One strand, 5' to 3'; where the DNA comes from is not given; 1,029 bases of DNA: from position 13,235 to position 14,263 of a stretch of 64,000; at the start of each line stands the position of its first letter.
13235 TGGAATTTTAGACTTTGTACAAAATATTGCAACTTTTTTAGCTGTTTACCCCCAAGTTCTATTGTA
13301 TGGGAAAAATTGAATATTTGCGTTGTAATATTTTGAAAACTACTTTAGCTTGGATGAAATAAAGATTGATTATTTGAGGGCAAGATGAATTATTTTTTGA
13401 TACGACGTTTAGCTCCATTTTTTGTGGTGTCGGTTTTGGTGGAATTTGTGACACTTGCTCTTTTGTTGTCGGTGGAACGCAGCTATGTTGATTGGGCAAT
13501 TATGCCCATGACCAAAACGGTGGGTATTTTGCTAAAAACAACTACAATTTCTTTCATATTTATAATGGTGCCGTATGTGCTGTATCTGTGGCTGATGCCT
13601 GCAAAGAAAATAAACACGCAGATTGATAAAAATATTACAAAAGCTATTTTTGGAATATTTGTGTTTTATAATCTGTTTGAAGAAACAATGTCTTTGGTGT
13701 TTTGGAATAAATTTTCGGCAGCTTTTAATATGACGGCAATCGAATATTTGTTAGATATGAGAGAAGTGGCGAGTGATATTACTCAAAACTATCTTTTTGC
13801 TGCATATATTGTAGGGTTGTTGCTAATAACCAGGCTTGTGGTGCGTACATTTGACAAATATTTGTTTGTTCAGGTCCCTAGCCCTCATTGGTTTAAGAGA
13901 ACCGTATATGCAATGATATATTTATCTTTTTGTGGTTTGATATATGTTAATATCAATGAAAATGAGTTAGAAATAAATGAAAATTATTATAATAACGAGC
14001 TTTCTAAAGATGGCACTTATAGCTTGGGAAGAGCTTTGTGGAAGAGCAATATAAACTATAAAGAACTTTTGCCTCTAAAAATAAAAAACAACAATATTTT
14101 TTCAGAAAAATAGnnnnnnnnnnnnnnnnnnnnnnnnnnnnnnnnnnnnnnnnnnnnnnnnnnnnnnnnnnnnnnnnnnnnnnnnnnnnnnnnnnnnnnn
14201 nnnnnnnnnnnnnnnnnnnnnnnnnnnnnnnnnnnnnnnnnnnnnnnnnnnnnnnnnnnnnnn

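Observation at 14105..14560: Promoter plus structured-RNA cassette present in two paralogous copies (copy 1)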

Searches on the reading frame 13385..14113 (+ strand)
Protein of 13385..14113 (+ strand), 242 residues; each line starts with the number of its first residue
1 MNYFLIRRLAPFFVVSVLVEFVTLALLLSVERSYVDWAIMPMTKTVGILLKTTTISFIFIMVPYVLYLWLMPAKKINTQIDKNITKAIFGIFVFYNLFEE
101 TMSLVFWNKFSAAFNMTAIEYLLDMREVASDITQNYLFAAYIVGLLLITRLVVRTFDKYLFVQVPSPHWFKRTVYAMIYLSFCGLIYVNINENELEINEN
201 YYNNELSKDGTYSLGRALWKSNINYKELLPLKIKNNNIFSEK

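Call 14: search_protein_families(library=ncbifam, proteins=[window:13385-14113:+])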
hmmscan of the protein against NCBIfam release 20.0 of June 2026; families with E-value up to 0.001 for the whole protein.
window:13385-14113:+ (242 aa): 0 families

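Call 56: search_protein_families(library=pfam, max_evalue=0.1, proteins=[window:13385-14113:+])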
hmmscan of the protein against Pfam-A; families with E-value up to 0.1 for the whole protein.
window:13385-14113:+ (242 aa): 0 families
